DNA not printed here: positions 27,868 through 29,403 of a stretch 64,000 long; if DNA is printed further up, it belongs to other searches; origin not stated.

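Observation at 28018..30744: PIF1-family helicase next to a GIY-YIG-domain protein and small unknown proteins: candidate defence or mobile-element module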

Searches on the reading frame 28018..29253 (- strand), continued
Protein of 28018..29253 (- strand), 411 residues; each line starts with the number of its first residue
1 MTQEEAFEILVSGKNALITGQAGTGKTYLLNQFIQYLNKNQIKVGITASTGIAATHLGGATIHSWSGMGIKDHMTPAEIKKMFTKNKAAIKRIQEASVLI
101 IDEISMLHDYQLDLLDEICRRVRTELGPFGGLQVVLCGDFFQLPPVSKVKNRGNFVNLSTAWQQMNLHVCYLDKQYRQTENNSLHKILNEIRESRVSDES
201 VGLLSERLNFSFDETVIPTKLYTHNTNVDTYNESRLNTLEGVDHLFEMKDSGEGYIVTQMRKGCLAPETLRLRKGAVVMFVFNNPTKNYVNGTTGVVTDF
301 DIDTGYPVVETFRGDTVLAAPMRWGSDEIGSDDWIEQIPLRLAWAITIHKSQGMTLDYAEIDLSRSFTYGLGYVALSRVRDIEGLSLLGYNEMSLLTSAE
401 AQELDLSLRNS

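Call 50: find_homologous_proteins(query=window:28018-29253:-, max_evalue=1e-50)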
Query window:28018-29253:- (411 aa): 7999 proteins with E <= 1e-50 among 8000 candidates; the best 120 are listed.
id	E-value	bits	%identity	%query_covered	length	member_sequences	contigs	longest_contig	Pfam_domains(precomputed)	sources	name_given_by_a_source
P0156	1.6e-274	928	100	100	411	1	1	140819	PF00270.36,PF05970.21,PF07693.21,PF13604.13,PF13245.13,PF13401.13,PF02689.21,PF09848.16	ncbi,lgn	-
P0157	5.6e-243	824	87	100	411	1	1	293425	PF05127.22,PF00270.36,PF05970.21,PF13604.13,PF13245.13,PF13401.13,PF09848.16,PF21530.4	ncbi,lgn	-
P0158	3.3e-213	726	77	100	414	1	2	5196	PF05127.22,PF00270.36,PF05970.21,PF13604.13,PF13245.13,PF13401.13,PF09848.16,PF21530.4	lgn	-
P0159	1.8e-209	714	77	100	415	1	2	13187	PF05127.22,PF00270.36,PF05970.21,PF13604.13,PF13245.13,PF13401.13,PF09848.16,PF21530.4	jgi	jgi:ATP-dependent exoDNAse (exonuclease V) alpha subunit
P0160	9.5e-207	705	75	100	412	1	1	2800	PF06745.20,PF00270.36,PF05970.21,PF13604.13,PF12775.14,PF13245.13,PF13401.13,PF02689.21,PF09848.16,PF21530.4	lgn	-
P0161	7.0e-205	699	73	100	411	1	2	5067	PF05127.22,PF00270.36,PF05970.21,PF13604.13,PF13245.13,PF13401.13,PF09848.16,PF21530.4,PF01637.25,PF00580.28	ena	-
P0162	3.7e-204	696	75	100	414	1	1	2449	PF05127.22,PF05970.21,PF13604.13,PF13245.13,PF13401.13,PF09848.16,PF21530.4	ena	-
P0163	9.2e-204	695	75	100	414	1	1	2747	PF05970.21,PF13604.13,PF13245.13,PF13401.13,PF09848.16,PF21530.4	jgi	-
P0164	1.5e-201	688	74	100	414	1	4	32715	PF05970.21,PF13604.13,PF13245.13,PF13401.13,PF09848.16,PF21530.4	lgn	-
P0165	3.8e-201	686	73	100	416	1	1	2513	PF00270.36,PF05970.21,PF13604.13,PF13245.13,PF13401.13,PF09848.16,PF21530.4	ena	-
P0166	7.5e-201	685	74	100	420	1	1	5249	PF06745.20,PF05970.21,PF13604.13,PF13245.13,PF13401.13,PF02689.21,PF09848.16,PF21530.4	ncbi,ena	-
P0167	2.0e-200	684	73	100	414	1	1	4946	PF05127.22,PF05970.21,PF13604.13,PF13245.13,PF13401.13,PF09848.16,PF21530.4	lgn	-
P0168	2.9e-200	683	73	100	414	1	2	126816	PF05970.21,PF13604.13,PF13245.13,PF13401.13,PF09848.16,PF21530.4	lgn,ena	-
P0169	9.8e-200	682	72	100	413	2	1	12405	PF05970.21,PF13604.13,PF13245.13,PF13401.13,PF09848.16,PF21530.4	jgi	jgi:ATP-dependent exoDNAse (exonuclease V) alpha subunit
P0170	2.0e-199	681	73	100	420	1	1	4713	PF05970.21,PF13604.13,PF13245.13,PF13401.13,PF09848.16,PF21530.4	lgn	-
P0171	2.4e-199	680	73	100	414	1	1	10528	PF05127.22,PF05970.21,PF13604.13,PF13245.13,PF13401.13,PF09848.16,PF21530.4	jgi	-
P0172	4.2e-199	679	72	100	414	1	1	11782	PF05970.21,PF13604.13,PF13245.13,PF13401.13,PF09848.16,PF21530.4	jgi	jgi:ATP-dependent exoDNAse (exonuclease V) alpha subunit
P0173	1.7e-198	677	73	100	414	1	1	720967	PF05127.22,PF05970.21,PF13604.13,PF13245.13,PF13401.13,PF09848.16,PF21530.4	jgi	-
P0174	1.9e-198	677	71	100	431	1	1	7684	PF05970.21,PF13604.13,PF13245.13,PF13401.13,PF09848.16,PF21530.4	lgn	-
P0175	3.3e-198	677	73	100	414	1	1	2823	PF06745.20,PF00270.36,PF05970.21,PF13604.13,PF13245.13,PF13401.13,PF09848.16,PF21530.4,PF07728.21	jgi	jgi:ATP-dependent exoDNAse (exonuclease V) alpha subunit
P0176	1.6e-195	668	70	100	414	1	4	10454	PF05970.21,PF13604.13,PF13245.13,PF13401.13,PF09848.16,PF21530.4,PF07728.21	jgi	jgi:ATP-dependent exoDNAse (exonuclease V) alpha subunit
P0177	6.4e-195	666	72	99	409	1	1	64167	PF06745.20,PF00270.36,PF05970.21,PF13604.13,PF13245.13,PF13401.13,PF09848.16,PF21530.4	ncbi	-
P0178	3.2e-194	663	71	100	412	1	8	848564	PF05970.21,PF13604.13,PF13245.13,PF13401.13,PF09848.16,PF21530.4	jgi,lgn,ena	-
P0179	5.4e-192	656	70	100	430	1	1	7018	PF00270.36,PF05970.21,PF13604.13,PF13245.13,PF13401.13,PF09848.16,PF21530.4,PF07728.21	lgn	-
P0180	9.8e-169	580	74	84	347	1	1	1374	PF05970.21,PF13604.13,PF21530.4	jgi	jgi:ATP-dependent exoDNAse (exonuclease V) alpha subunit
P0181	8.6e-166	570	69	85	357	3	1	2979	PF05970.21,PF13604.13,PF21530.4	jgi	-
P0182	2.4e-151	522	69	82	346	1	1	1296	PF05970.21,PF13604.13,PF13245.13,PF13401.13,PF21530.4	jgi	jgi:ATP-dependent exoDNAse (exonuclease V) alpha subunit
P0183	2.2e-146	506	58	97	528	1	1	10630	PF03266.22,PF05970.21,PF13604.13,PF13245.13,PF13401.13,PF09848.16,PF21530.4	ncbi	-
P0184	1.6e-145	503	58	98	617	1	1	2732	PF05970.21,PF13604.13,PF13245.13,PF13401.13,PF09848.16,PF21530.4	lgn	-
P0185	9.4e-145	501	56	99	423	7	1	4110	PF05970.21,PF01443.25,PF13604.13,PF13245.13,PF13401.13,PF02689.21,PF21530.4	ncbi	-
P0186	1.5e-141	490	56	99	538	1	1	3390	PF00270.36,PF05970.21,PF13604.13,PF13245.13,PF13401.13,PF09848.16,PF21530.4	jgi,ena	-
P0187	1.7e-140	487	55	100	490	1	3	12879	PF05970.21,PF13604.13,PF13245.13,PF13401.13,PF09848.16,PF21530.4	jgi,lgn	-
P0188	4.0e-140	485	54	99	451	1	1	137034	PF05970.21,PF13604.13,PF13245.13,PF13401.13,PF21530.4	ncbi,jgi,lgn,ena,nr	ncbi:AAA family ATPase [Patescibacteria group bacterium]|nr:AAA family ATPase [Patescibacteria group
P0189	6.1e-140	485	54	99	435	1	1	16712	PF03266.22,PF05970.21,PF13604.13,PF13245.13,PF13401.13,PF02689.21,PF21530.4,PF07728.21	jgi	-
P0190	6.5e-140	485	53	100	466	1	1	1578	PF00270.36,PF05970.21,PF13604.13,PF13245.13,PF13401.13,PF21530.4,PF07728.21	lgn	-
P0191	8.1e-140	484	54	100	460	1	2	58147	PF00270.36,PF05970.21,PF13604.13,PF13245.13,PF13401.13,PF21530.4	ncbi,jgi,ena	-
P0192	2.3e-139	483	56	100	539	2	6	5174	PF05970.21,PF13604.13,PF13245.13,PF13401.13,PF21530.4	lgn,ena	-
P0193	4.6e-139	482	56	100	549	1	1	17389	PF05970.21,PF13604.13,PF13245.13,PF13401.13,PF21530.4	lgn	-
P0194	5.2e-139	482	54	98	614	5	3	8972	PF13086.13,PF05970.21,PF13604.13,PF13245.13,PF13401.13,PF09848.16,PF21530.4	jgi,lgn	jgi:DNA replication protein DnaC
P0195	7.8e-138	478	55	100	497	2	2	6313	PF05970.21,PF13604.13,PF13245.13,PF13401.13,PF09848.16,PF21530.4,PF07728.21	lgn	-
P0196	1.2e-137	477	53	99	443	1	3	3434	PF05970.21,PF13604.13,PF13245.13,PF13401.13,PF21530.4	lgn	-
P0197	3.2e-137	476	54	99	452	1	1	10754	PF05970.21,PF13604.13,PF13245.13,PF13401.13,PF21530.4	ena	-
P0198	4.9e-137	475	55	99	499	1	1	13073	PF03266.22,PF05970.21,PF13604.13,PF13245.13,PF13401.13,PF09848.16,PF21530.4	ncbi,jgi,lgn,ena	ncbi:MAG: AAA family ATPase [bacterium]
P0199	6.1e-137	475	55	100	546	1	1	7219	PF00270.36,PF05970.21,PF13604.13,PF13245.13,PF13401.13,PF21530.4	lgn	-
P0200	7.2e-137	475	54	99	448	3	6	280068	PF05970.21,PF13604.13,PF13245.13,PF13401.13,PF21530.4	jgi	jgi:ATP-dependent exoDNAse (exonuclease V) alpha subunit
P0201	7.4e-137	475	55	99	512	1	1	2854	PF03266.22,PF05970.21,PF13604.13,PF13245.13,PF13401.13,PF21530.4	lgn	-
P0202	1.7e-136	473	54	100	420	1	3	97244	PF03266.22,PF05970.21,PF13604.13,PF13245.13,PF13401.13,PF21530.4,PF07728.21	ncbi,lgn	-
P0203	2.1e-136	473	56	100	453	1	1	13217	PF05970.21,PF13604.13,PF13245.13,PF13401.13,PF02689.21,PF21530.4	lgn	-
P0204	2.4e-136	473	53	100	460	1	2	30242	PF00270.36,PF05970.21,PF13604.13,PF13245.13,PF13401.13,PF21530.4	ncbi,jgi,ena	-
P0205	2.4e-136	473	55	99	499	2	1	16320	PF05970.21,PF01443.25,PF13604.13,PF13245.13,PF13401.13,PF21530.4,PF07728.21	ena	-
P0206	3.2e-136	472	53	99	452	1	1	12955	PF03266.22,PF05970.21,PF13604.13,PF13245.13,PF13401.13,PF21530.4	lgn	-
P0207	3.2e-136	472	53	100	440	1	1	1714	PF05970.21,PF13604.13,PF13245.13,PF13401.13,PF21530.4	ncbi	-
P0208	6.2e-136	472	52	100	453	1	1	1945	PF00270.36,PF05970.21,PF01443.25,PF13604.13,PF13245.13,PF18335.8,PF13401.13,PF21530.4,PF07728.21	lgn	-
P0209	1.6e-135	470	52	100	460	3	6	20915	PF00270.36,PF05970.21,PF13604.13,PF13245.13,PF13401.13,PF21530.4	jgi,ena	-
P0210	2.3e-135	470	53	99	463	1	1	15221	PF00270.36,PF05970.21,PF13604.13,PF13245.13,PF13401.13,PF21530.4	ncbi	-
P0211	3.3e-135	469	52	100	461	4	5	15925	PF05970.21,PF13604.13,PF13245.13,PF13401.13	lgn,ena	-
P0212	1.5e-134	467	53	100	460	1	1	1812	PF00270.36,PF05970.21,PF13604.13,PF13245.13,PF13401.13,PF02689.21,PF21530.4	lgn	-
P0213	1.5e-134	467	54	96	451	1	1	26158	PF05970.21,PF13604.13,PF13245.13,PF13401.13,PF21530.4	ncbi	-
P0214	1.6e-134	467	54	100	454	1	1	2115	PF05970.21,PF13604.13,PF13245.13,PF13401.13,PF21530.4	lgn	-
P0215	1.7e-134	467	53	100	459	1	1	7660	PF00270.36,PF05970.21,PF01443.25,PF13604.13,PF13245.13,PF13401.13,PF21530.4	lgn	-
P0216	1.7e-134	467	53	100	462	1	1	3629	PF05970.21,PF13604.13,PF13245.13,PF13401.13,PF02689.21,PF21530.4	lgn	-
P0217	3.0e-134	466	53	99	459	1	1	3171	PF05970.21,PF13604.13,PF13245.13,PF13401.13,PF21530.4,PF07728.21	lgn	-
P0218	3.2e-134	466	54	100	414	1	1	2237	PF05970.21,PF01443.25,PF13604.13,PF13245.13,PF13401.13,PF02689.21,PF21530.4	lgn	-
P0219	3.9e-134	466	54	100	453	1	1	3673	PF05970.21,PF13604.13,PF13245.13,PF18335.8,PF13401.13,PF21530.4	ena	-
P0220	7.0e-134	465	53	100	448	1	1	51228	PF05970.21,PF01443.25,PF13604.13,PF13245.13,PF13401.13,PF21530.4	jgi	jgi:ATP-dependent exoDNAse (exonuclease V) alpha subunit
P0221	1.2e-133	464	52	99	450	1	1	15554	PF05970.21,PF13604.13,PF13245.13,PF13401.13,PF02689.21,PF21530.4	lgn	-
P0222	1.6e-133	464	52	100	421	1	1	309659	PF05970.21,PF13604.13,PF13245.13,PF13401.13,PF21530.4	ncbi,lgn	-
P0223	2.1e-133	463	54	100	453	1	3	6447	PF05970.21,PF13604.13,PF13245.13,PF13401.13,PF21530.4,PF07728.21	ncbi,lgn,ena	-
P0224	3.4e-133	463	53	100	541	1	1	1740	PF05970.21,PF01443.25,PF13604.13,PF13245.13,PF14493.13,PF13401.13,PF02689.21,PF21530.4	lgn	-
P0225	4.0e-133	462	54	100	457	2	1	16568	PF03266.22,PF05970.21,PF13604.13,PF13245.13,PF13401.13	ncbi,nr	ncbi:AAA family ATPase [bacterium]|nr:AAA family ATPase [bacterium]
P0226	5.5e-133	462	53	99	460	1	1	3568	PF00270.36,PF05970.21,PF13604.13,PF13245.13,PF13401.13,PF02689.21,PF07728.21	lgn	-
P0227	5.6e-133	462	55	99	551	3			PF05970.21,PF01443.25,PF13604.13,PF13245.13,PF14493.13,PF13401.13,PF21530.4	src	-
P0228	6.9e-133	461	52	100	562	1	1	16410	PF05970.21,PF01443.25,PF13604.13,PF13245.13,PF14493.13,PF13401.13,PF21530.4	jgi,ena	-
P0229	7.5e-133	461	53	100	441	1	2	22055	PF05970.21,PF13604.13,PF13245.13,PF13401.13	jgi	jgi:ATP-dependent exoDNAse (exonuclease V) alpha subunit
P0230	8.2e-133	461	52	100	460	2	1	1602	PF00270.36,PF05970.21,PF13604.13,PF13245.13,PF13401.13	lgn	-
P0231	1.4e-132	460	51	99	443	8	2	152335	PF05970.21,PF13604.13,PF13245.13,PF13401.13,PF21530.4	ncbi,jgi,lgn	jgi:ATP-dependent exoDNAse (exonuclease V) alpha subunit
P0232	1.7e-132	460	55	99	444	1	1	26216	PF05970.21,PF13604.13,PF13245.13,PF13401.13,PF21530.4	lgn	-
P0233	1.7e-132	460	52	100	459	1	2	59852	PF00270.36,PF05970.21,PF13604.13,PF13245.13,PF13401.13,PF02689.21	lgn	-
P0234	2.8e-132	460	53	100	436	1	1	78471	PF05970.21,PF13604.13,PF13245.13,PF13401.13,PF21530.4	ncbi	-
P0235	2.8e-132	459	54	100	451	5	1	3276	PF05970.21,PF13604.13,PF13245.13,PF13401.13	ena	-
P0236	3.3e-132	459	53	99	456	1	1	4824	PF05970.21,PF01443.25,PF13604.13,PF13245.13,PF13401.13,PF21530.4,PF07728.21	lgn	-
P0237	3.3e-132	459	53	99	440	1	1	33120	PF05970.21,PF01443.25,PF13604.13,PF13245.13,PF13401.13,PF02689.21,PF21530.4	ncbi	-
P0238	3.4e-132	459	54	100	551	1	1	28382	PF05970.21,PF01443.25,PF13604.13,PF13245.13,PF14493.13,PF13401.13,PF21530.4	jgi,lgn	-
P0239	3.7e-132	459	53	100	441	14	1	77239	PF05970.21,PF13604.13,PF13245.13,PF13401.13,PF21530.4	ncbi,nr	ncbi:MAG: PIF1 family DEAD/DEAH box helicase [Patescibacteria group bacterium]|nr:PIF1 family DEAD/D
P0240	4.0e-132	459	53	100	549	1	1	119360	PF05970.21,PF01443.25,PF13604.13,PF13245.13,PF14493.13,PF13401.13,PF02689.21,PF21530.4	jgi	jgi:hypothetical protein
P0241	6.4e-132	458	53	99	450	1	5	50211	PF05970.21,PF13604.13,PF13245.13,PF13401.13,PF21530.4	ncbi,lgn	-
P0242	7.3e-132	458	52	99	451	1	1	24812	PF00270.36,PF05970.21,PF13604.13,PF13245.13,PF13401.13,PF02689.21,PF21530.4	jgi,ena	-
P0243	7.5e-132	458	53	99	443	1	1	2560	PF05970.21,PF13604.13,PF13245.13,PF13401.13,PF21530.4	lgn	-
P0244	8.6e-132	458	52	100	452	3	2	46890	PF05970.21,PF13604.13,PF13245.13,PF13401.13,PF21530.4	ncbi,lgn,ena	-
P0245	9.2e-132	458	53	100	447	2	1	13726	PF05970.21,PF13604.13,PF13245.13,PF13401.13,PF21530.4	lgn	-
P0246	1.0e-131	458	52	99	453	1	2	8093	PF05970.21,PF13604.13,PF13245.13,PF13401.13,PF02689.21,PF21530.4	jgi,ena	-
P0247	1.1e-131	457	53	99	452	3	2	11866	PF05970.21,PF13604.13,PF13245.13,PF13401.13,PF21530.4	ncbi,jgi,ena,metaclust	metaclust:\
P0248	1.2e-131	457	53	99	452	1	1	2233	PF05970.21,PF13604.13,PF13245.13,PF13401.13,PF02689.21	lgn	-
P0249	1.3e-131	457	53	99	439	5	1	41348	PF05970.21,PF13604.13,PF13245.13,PF13401.13,PF21530.4,PF07728.21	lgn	-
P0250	1.4e-131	457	52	99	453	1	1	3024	PF05970.21,PF13604.13,PF13245.13,PF13401.13,PF02689.21,PF21530.4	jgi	-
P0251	1.8e-131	457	53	100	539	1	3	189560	PF05970.21,PF13604.13,PF13245.13,PF14493.13,PF13401.13,PF21530.4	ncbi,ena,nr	ncbi:MAG: AAA family ATPase [Candidatus Pacebacteria bacterium]|nr:AAA family ATPase [Candidatus Pac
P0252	2.2e-131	457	54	100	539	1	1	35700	PF05970.21,PF13604.13,PF13245.13,PF14493.13,PF13401.13,PF21530.4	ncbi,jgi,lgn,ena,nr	ncbi:helix-turn-helix domain-containing protein [Patescibacteria group bacterium]|nr:helix-turn-heli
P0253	2.8e-131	456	54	99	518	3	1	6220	PF05970.21,PF13604.13,PF13245.13,PF13401.13,PF21530.4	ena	-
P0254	2.9e-131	456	53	100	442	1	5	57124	PF05970.21,PF13604.13,PF13245.13,PF13401.13,PF02689.21,PF21530.4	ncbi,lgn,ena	-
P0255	3.4e-131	456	53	100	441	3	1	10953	PF05970.21,PF01443.25,PF13604.13,PF13245.13,PF13401.13,PF21530.4,PF07728.21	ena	-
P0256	3.6e-131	456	52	100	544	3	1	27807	PF05970.21,PF13604.13,PF13245.13,PF14493.13,PF13401.13,PF21530.4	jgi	-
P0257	3.6e-131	456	53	100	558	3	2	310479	PF05970.21,PF01443.25,PF13604.13,PF13245.13,PF14493.13,PF13401.13,PF02689.21,PF21530.4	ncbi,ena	-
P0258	3.9e-131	456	51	100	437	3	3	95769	PF05970.21,PF01443.25,PF13604.13,PF13245.13,PF18335.8,PF13401.13,PF02689.21,PF21530.4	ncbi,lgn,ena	-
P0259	4.1e-131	456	52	100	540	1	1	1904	PF05970.21,PF01443.25,PF13604.13,PF13245.13,PF14493.13,PF13401.13,PF02689.21,PF21530.4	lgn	-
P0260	4.6e-131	455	53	100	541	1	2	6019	PF03266.22,PF05970.21,PF01443.25,PF13604.13,PF13245.13,PF14493.13,PF13401.13,PF21530.4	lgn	-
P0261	4.9e-131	455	53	100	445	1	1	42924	PF05970.21,PF13604.13,PF13245.13,PF13401.13,PF21530.4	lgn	-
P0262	5.3e-131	455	50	100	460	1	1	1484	PF00270.36,PF05970.21,PF13604.13,PF13245.13,PF13401.13,PF21530.4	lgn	-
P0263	5.5e-131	455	51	99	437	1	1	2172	PF05970.21,PF01443.25,PF13604.13,PF13245.13,PF13401.13,PF02689.21,PF21530.4,PF07728.21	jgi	-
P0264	5.6e-131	455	53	99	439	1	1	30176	PF05970.21,PF13604.13,PF13245.13,PF13401.13,PF21530.4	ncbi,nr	ncbi:MAG: PIF1 family DEAD/DEAH box helicase [Candidatus Moranbacteria bacterium]|nr:PIF1 family DEA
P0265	6.5e-131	455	52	100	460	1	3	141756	PF00270.36,PF05970.21,PF13604.13,PF13245.13,PF13401.13,PF21530.4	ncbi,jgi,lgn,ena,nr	ncbi:MAG TPA: PIF1 family DEAD/DEAH box helicase [Candidatus Acidoferrales bacterium]|nr:PIF1 family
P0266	7.0e-131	455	51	100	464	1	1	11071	PF00270.36,PF05970.21,PF13604.13,PF13245.13,PF13401.13,PF21530.4,PF07728.21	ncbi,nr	ncbi:MAG TPA: PIF1 family ATP-dependent DNA helicase [Candidatus Saccharimonadales bacterium]|nr:PIF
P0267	7.5e-131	455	51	100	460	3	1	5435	PF00270.36,PF05970.21,PF13604.13,PF13245.13,PF13401.13,PF02689.21,PF21530.4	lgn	-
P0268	7.7e-131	455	53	99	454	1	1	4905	PF00270.36,PF05970.21,PF01443.25,PF13604.13,PF13245.13,PF13401.13,PF21530.4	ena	-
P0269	7.8e-131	455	52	100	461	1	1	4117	PF05970.21,PF13604.13,PF13245.13,PF13401.13,PF21530.4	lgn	-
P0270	8.5e-131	455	54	100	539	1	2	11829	PF05970.21,PF13604.13,PF13245.13,PF14493.13,PF13401.13,PF21530.4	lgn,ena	-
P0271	9.2e-131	455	52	100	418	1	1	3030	PF05970.21,PF13604.13,PF13245.13,PF13401.13,PF02689.21,PF21530.4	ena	-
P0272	1.1e-130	454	52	100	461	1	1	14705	PF00270.36,PF05970.21,PF01443.25,PF13604.13,PF13245.13,PF13401.13,PF02689.21,PF21530.4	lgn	-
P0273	1.3e-130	454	51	100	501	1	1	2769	PF05970.21,PF01443.25,PF13604.13,PF13245.13,PF14493.13,PF13401.13,PF21530.4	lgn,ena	-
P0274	1.6e-130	454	50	100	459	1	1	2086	PF00270.36,PF05970.21,PF13604.13,PF13245.13,PF13401.13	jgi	jgi:ATP-dependent exoDNAse (exonuclease V) alpha subunit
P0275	1.6e-130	454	50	100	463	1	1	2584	PF05970.21,PF13604.13,PF13245.13,PF13401.13,PF21530.4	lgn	-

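Call 51: find_encoding_contigs(protein=P0173, flank=10000, max_places=2)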
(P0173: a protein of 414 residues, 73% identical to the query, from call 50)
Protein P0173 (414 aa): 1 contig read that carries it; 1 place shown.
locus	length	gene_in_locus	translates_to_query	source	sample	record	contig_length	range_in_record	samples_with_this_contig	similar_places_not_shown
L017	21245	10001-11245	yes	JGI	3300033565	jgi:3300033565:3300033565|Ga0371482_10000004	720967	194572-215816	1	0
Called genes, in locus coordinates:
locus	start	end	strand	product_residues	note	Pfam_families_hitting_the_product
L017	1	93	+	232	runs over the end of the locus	PF02616:SMC_ScpA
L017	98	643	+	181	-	PF04079:SMC_ScpB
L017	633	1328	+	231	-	PF01479:S4, PF00849:PseudoU_synth_2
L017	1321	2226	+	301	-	PF00768:Peptidase_S11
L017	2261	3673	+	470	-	PF00005:ABC_tran (faint), PF00009:GTP_EFTU, PF01926:MMR_HSR1, PF02421:FeoB_N, PF00009:GTP_EFTU, PF01926:MMR_HSR1, PF02421:FeoB_N, PF14714:KH_dom-like, +6 more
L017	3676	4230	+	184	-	PF01195:Pept_tRNA_hydro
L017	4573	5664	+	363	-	PF02481:DNA_processg_A, PF17782:WHD_DprA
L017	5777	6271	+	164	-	-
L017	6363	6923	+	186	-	-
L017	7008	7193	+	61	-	-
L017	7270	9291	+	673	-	PF01751:Toprim, PF01131:Topoisom_bac, PF01396:Zn_ribbon_Top1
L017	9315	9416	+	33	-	-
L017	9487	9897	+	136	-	-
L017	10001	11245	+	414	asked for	PF05970:PIF1, PF09848:SLFN-g3_helicase (weak), PF13245:AAA_19, PF13401:AAA_22, PF13604:AAA_30, PF05127:NAT10_TcmA_helicase (weak), PF21530:Pif1_2B_dom (weak)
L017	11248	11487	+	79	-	-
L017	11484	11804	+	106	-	PF03692:CxxCxxCC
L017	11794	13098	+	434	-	PF05496:RuvB_N, PF00158:Sigma54_activat (faint), PF00004:AAA, PF16193:AAA_assoc_2, PF12002:MgsA_C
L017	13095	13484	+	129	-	PF01641:SelR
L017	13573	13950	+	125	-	-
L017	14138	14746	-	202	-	PF04542:Sigma70_r2, PF08281:Sigma70_r4_2 (faint)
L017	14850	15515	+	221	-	PF01551:Peptidase_M23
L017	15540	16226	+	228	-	PF00005:ABC_tran, PF02463:SMC_N, PF13304:AAA_21 (faint)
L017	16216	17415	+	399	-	PF12704:MacB_PCD, PF02687:FtsX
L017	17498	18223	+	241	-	PF02535:Zip, PF13886:TM7S3_TM198 (weak)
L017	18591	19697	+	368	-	PF04545:Sigma70_r4, PF05066:HARE-HTH (faint)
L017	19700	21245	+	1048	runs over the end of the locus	PF26449:DUF8128, PF10412:TrwB_AAD_bind, PF01935:DUF87 (weak), PF12696:TraG-D_C (faint)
